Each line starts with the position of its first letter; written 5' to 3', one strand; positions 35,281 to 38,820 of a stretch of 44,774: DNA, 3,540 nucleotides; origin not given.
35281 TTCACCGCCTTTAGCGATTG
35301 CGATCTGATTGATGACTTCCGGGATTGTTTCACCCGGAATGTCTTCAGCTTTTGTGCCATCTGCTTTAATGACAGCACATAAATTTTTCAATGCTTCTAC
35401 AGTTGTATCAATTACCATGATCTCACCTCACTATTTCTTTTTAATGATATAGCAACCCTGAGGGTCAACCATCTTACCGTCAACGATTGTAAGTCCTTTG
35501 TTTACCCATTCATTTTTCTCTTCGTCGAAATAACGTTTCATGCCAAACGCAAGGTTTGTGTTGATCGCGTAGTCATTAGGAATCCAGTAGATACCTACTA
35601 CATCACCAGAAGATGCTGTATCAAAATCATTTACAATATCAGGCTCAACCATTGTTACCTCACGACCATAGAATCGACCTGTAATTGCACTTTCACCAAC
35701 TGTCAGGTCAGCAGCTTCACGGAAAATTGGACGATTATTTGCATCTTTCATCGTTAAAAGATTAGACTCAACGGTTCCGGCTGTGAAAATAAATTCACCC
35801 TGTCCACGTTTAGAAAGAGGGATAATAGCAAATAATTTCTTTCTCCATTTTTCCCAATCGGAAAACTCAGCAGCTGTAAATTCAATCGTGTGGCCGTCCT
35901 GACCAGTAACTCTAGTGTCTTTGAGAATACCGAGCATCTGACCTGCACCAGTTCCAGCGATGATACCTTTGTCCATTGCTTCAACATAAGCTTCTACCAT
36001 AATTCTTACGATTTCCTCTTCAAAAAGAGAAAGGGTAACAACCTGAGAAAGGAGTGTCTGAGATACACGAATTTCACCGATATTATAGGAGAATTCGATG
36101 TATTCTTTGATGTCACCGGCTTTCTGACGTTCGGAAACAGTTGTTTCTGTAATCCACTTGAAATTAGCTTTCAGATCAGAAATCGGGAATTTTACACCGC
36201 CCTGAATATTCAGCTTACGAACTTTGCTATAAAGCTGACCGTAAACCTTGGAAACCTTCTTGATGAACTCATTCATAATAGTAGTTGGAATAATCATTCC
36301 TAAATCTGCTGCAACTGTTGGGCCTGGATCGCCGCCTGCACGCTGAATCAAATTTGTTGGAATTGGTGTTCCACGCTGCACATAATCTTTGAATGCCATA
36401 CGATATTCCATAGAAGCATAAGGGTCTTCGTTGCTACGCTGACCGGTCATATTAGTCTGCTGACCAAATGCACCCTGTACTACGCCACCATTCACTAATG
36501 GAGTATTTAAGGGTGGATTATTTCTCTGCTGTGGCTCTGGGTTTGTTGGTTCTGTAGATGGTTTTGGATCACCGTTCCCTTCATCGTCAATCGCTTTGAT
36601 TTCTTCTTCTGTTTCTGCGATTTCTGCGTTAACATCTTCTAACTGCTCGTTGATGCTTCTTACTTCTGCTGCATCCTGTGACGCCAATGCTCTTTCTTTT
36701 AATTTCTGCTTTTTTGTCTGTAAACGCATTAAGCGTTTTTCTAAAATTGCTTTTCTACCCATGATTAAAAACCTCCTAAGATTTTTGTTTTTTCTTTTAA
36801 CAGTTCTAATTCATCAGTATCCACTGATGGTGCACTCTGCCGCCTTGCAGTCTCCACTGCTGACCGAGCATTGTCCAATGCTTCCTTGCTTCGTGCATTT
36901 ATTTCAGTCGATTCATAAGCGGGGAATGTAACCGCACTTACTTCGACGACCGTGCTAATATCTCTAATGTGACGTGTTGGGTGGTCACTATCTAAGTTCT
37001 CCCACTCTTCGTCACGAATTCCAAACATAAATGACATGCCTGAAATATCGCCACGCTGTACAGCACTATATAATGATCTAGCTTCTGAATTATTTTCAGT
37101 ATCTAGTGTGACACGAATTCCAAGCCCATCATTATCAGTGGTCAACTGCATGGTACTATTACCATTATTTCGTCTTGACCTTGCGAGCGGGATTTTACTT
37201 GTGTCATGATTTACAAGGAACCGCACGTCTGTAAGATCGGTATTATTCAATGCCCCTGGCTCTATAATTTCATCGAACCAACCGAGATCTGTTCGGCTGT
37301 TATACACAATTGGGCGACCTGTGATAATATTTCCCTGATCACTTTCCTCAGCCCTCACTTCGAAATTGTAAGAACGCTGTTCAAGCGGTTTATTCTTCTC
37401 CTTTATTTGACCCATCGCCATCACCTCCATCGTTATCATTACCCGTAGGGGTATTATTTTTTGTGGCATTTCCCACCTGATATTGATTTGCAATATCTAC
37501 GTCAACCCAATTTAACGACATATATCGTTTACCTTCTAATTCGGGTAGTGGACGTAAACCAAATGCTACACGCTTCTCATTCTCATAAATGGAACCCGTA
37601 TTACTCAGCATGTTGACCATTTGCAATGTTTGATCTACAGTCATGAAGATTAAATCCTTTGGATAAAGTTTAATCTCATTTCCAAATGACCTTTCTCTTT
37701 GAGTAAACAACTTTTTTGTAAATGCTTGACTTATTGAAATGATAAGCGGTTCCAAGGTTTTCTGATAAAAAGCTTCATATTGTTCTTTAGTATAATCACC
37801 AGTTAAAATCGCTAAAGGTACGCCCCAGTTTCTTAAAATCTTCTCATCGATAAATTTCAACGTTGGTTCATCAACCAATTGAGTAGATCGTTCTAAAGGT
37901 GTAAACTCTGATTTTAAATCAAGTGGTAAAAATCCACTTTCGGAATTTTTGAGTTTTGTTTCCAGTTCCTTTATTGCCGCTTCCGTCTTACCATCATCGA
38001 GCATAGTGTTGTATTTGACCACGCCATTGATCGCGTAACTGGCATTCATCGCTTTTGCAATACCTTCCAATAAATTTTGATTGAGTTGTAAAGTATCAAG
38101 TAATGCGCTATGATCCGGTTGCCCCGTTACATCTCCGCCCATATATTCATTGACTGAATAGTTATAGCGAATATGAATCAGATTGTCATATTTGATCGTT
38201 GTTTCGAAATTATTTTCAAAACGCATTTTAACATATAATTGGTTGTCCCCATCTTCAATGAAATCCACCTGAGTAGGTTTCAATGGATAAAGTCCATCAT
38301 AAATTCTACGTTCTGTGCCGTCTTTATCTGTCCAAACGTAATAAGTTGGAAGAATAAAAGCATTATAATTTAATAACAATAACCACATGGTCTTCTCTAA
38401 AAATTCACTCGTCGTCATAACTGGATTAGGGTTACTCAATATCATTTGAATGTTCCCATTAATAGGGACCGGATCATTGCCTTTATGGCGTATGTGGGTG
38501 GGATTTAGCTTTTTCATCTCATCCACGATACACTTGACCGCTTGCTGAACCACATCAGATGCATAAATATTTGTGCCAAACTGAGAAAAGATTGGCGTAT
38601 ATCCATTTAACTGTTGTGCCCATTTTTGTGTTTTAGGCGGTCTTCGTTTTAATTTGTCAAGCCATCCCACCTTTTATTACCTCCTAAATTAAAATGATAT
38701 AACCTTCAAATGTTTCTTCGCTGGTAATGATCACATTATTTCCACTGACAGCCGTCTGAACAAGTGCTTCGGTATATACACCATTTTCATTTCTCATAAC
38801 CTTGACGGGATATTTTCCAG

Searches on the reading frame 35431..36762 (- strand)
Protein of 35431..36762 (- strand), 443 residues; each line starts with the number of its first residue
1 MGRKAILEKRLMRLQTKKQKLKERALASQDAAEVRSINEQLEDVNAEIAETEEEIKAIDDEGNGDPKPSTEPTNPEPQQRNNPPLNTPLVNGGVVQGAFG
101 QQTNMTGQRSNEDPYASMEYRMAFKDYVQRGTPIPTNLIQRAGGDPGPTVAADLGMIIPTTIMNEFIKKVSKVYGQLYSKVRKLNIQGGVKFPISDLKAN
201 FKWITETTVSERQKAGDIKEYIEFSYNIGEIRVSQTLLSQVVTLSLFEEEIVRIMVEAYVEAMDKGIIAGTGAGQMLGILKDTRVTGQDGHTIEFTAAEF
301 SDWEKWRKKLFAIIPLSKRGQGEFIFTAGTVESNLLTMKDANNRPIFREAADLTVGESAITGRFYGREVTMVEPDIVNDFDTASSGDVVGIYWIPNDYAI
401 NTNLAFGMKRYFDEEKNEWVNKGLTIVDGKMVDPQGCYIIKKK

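Call 92: search_protein_families(library=pfam, proteins=[window:35431-36762:-], max_evalue=0.001)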
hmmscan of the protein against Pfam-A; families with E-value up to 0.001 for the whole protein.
window:35431-36762:- (443 aa): 1 family
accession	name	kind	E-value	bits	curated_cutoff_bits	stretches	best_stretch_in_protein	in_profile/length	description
PF05065.19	Phage_capsid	-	1.1e-15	58.2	24.2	1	155-436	2-274/280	Phage capsid family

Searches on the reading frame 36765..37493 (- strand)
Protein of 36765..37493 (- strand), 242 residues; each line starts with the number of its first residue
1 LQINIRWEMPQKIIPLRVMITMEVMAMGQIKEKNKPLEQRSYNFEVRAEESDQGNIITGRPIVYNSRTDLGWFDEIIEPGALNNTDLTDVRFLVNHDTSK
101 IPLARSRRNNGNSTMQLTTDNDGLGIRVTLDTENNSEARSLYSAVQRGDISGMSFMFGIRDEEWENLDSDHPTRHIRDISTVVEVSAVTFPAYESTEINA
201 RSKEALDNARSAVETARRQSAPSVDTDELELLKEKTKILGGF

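Call 92: search_protein_families(library=pfam, proteins=[window:36765-37493:-], max_evalue=0.001)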
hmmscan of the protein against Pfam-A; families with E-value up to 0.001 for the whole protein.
window:36765-37493:- (242 aa): 1 family
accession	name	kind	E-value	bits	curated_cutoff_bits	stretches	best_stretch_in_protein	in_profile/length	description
PF04586.22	Peptidase_S78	-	1.5e-35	123.2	21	1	43-203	2-157/165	Caudovirus prohead serine protease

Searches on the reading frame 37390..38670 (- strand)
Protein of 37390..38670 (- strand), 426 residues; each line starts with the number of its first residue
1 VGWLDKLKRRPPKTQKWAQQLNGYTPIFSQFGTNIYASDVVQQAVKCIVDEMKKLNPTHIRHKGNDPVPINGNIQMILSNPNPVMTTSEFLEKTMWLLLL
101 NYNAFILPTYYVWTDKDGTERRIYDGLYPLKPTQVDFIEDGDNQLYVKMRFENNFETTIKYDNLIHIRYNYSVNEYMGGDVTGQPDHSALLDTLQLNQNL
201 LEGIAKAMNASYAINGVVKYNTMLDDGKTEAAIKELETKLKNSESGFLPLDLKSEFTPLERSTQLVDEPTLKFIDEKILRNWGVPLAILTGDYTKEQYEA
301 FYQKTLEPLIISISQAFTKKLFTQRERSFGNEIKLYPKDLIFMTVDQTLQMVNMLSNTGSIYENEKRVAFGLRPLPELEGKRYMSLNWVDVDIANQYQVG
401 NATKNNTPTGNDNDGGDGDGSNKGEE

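Call 92: search_protein_families(library=pfam, proteins=[window:37390-38670:-], max_evalue=0.001)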
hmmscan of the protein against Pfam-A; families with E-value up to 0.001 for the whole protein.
window:37390-38670:- (426 aa): 1 family
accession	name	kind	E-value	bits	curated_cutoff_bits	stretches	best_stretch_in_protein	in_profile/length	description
PF04860.17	Phage_portal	-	4e-48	164.7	39.1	1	40-369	2-319/321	Phage portal protein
